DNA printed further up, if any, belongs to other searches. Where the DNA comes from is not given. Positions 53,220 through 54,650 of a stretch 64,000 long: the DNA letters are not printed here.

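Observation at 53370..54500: Secreted NHL beta-propeller with PAL (peptidyl-alpha-hydroxyglycine alpha-amidating lyase)-like sequence, about 2 kb from the PHM-like gene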

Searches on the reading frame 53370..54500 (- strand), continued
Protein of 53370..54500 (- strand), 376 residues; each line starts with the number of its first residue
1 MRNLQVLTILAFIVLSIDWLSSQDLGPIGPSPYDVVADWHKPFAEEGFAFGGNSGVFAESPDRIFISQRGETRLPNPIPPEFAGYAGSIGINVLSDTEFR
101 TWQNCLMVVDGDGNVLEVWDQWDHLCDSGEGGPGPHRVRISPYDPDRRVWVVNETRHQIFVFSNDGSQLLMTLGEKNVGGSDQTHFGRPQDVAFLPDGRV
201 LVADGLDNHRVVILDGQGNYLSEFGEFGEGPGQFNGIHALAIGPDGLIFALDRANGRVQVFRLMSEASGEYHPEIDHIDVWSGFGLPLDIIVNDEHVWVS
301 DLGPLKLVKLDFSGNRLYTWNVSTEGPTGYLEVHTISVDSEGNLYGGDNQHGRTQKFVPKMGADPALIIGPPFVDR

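Call 12: search_solved_structures(query=A1, max_evalue=0.001, show_alignments=5)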
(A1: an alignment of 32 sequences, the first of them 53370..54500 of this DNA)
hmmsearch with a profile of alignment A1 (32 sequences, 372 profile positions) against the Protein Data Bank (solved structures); distinct sequences matched with E-value up to 0.001: 26.
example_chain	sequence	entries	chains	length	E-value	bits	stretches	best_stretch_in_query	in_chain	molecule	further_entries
6d69_A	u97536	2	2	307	1e-40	143.1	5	180-262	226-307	NHL Repeat Region of D. melanogaster Thin | Thin, isoform D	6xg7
8j72_A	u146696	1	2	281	7.8e-34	120.5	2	180-262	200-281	E3 ubiquitin-protein ligase TRIM71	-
7qrx_A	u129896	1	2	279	9.1e-34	120.2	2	181-262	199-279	E3 ubiquitin-protein ligase TRIM71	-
9jur_A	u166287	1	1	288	1.1e-33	120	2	181-262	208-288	E3 ubiquitin-protein ligase TRIM71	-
6fpt_A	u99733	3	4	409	5.5e-32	114.4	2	181-262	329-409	E3 ubiquitin-protein ligase TRIM71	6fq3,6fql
7b96_A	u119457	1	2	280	3.6e-21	78.8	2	179-263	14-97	Isoform 2 of Tripartite motif-containing protein 2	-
7qrv_A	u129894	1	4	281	3.6e-21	78.8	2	179-263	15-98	Tripartite motif-containing protein 2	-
7b2r_A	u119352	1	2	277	3.9e-21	78.7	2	179-263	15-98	Tripartite motif-containing protein 2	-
3fvz_A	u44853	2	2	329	1.9e-19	73.1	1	145-353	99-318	Peptidyl-glycine alpha-amidating monooxygenase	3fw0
7qrw_A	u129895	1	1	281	2.2e-18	69.6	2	145-265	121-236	Isoform 4 of Tripartite motif-containing protein 3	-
5wm0_A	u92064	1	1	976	2.9e-18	69.2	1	145-352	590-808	Peptidyl-glycine alpha-amidating monooxygenase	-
7zph_A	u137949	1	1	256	7.3e-12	48.2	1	187-359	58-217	Pizza6-TNK-RSH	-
7zpz_A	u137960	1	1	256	1.2e-10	44.2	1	240-359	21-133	Pizza6-TSR-TSH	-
4zlr_A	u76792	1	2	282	5.5e-10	42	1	183-256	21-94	Brain tumor protein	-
1q7f_A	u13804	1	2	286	6.6e-10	41.7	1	183-256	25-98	brain tumor CG10719-PA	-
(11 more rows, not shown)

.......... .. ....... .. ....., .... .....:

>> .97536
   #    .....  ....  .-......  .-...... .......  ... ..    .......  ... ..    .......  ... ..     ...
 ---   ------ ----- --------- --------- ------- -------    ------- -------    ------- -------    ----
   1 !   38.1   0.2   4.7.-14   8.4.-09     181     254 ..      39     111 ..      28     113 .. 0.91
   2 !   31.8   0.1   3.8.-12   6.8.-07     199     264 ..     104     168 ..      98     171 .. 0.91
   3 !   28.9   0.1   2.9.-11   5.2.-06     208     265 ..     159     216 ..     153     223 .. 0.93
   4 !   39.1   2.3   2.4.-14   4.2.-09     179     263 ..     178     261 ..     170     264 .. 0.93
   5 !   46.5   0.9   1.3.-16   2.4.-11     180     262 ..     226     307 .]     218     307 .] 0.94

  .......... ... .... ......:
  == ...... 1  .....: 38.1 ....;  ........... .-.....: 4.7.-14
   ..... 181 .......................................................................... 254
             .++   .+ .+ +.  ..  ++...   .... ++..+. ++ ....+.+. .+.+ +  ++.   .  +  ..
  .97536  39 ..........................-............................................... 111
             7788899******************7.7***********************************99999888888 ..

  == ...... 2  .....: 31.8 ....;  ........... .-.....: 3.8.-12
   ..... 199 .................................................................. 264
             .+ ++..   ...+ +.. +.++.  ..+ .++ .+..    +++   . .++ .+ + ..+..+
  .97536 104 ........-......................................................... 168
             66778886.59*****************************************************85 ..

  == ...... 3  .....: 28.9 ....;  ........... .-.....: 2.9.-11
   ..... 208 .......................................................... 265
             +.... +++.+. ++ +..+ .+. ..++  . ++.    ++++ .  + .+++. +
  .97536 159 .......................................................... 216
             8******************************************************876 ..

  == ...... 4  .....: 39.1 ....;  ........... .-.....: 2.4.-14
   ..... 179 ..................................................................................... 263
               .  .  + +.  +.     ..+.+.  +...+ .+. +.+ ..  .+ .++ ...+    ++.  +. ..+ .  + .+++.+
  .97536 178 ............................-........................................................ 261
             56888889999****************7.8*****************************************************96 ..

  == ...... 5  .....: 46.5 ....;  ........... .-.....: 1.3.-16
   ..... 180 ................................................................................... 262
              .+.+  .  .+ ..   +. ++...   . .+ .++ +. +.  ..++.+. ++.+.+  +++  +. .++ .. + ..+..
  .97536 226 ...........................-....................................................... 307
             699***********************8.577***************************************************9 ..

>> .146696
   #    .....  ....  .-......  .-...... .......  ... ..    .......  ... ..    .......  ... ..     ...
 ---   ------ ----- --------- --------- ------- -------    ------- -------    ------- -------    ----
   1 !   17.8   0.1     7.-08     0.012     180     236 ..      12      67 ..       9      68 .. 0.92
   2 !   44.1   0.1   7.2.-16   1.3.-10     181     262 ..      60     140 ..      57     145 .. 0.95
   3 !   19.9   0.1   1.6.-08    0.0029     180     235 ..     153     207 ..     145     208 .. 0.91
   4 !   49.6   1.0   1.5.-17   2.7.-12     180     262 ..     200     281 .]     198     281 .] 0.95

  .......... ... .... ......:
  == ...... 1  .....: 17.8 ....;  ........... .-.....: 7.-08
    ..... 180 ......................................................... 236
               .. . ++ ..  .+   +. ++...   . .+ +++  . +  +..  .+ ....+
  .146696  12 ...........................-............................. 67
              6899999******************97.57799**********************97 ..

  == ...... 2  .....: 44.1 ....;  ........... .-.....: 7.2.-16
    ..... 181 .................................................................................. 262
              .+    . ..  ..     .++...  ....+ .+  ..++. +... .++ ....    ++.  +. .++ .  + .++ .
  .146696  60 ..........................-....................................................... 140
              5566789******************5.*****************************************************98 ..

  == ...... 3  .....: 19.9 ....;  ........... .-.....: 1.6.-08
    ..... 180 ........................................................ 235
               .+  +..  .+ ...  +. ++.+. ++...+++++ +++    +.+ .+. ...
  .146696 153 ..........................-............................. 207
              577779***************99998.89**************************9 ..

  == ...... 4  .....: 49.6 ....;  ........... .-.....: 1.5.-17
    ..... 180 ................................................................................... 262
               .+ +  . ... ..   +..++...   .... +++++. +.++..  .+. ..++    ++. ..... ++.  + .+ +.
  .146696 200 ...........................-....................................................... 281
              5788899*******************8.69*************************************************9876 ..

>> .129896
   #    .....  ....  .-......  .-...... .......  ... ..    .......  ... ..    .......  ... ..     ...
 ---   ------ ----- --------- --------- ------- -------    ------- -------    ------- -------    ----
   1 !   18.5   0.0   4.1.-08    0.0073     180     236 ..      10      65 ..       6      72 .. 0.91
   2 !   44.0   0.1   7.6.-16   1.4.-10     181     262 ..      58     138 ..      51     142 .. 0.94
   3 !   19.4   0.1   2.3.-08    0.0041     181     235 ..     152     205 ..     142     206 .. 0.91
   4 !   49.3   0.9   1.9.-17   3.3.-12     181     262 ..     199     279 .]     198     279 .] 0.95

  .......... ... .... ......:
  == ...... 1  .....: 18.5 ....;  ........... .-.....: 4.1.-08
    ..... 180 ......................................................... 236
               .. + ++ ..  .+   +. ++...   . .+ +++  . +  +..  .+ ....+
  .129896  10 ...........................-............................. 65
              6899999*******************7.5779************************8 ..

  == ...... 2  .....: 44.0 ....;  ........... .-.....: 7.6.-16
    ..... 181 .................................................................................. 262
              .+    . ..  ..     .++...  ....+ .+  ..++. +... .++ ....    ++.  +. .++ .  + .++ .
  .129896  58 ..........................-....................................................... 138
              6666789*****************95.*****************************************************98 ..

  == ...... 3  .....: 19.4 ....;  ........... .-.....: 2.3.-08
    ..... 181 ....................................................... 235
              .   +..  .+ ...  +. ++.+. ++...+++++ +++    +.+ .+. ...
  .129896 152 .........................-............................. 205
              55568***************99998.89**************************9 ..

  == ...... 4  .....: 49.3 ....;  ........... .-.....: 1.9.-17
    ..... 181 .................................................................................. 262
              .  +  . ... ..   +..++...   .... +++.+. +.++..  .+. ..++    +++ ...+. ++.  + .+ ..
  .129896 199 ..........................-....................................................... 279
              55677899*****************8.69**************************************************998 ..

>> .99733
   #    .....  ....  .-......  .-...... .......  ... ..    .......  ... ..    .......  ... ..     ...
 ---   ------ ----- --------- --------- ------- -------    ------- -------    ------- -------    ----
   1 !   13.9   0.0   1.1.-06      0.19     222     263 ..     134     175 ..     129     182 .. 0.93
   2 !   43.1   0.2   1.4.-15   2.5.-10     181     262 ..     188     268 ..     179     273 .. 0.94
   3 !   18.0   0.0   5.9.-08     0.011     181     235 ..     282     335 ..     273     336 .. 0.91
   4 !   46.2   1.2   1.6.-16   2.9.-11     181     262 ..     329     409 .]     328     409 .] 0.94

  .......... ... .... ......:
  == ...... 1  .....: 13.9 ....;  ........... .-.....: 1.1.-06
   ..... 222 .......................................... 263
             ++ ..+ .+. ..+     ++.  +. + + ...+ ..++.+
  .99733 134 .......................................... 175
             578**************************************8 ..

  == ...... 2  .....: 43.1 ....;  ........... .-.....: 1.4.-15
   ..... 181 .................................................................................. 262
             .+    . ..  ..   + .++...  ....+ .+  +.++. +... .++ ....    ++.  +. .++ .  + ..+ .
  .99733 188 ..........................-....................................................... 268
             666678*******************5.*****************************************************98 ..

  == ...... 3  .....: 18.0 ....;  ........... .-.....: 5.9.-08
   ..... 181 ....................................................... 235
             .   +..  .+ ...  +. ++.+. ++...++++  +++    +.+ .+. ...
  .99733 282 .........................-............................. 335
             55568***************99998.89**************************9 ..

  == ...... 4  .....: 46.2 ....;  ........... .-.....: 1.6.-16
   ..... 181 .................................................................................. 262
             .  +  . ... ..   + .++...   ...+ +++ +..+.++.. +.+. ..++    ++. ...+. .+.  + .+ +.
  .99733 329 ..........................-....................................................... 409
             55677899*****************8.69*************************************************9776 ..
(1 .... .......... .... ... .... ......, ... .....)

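Call 15: search_protein_representatives(protein=window:53370-54500:-)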
Query: 376 residues. Proteins with E-value up to 0.001 (for the whole library): 37861; up to 1e-10: 14307; up to 1e-30: 1227. The best 150 are listed.
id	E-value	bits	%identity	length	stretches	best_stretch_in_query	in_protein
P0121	7.0e-162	555.3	34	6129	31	185-303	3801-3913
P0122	2.0e-141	487.9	33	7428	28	144-262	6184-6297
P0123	6.6e-131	453.3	56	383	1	24-374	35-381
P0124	6.5e-116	403.9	65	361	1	46-316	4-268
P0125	2.8e-109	382.1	32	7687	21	146-262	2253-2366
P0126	3.5e-109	381.7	38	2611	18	188-357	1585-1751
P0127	5.1e-109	381.2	36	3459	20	178-263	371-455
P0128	2.6e-105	369.0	41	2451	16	187-262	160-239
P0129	7.6e-103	360.9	30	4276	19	144-358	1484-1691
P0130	3.4e-97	342.3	37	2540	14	177-261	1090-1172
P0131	3.5e-97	342.2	36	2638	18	185-262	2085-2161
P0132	1.2e-95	337.2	69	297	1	23-234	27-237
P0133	6.0e-95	334.9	36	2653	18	180-320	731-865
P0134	1.9e-93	329.9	63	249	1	131-374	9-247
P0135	7.2e-88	311.5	34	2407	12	177-357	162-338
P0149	7.1e-76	272.1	45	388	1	31-373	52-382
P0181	1.7e-64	234.6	44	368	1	21-371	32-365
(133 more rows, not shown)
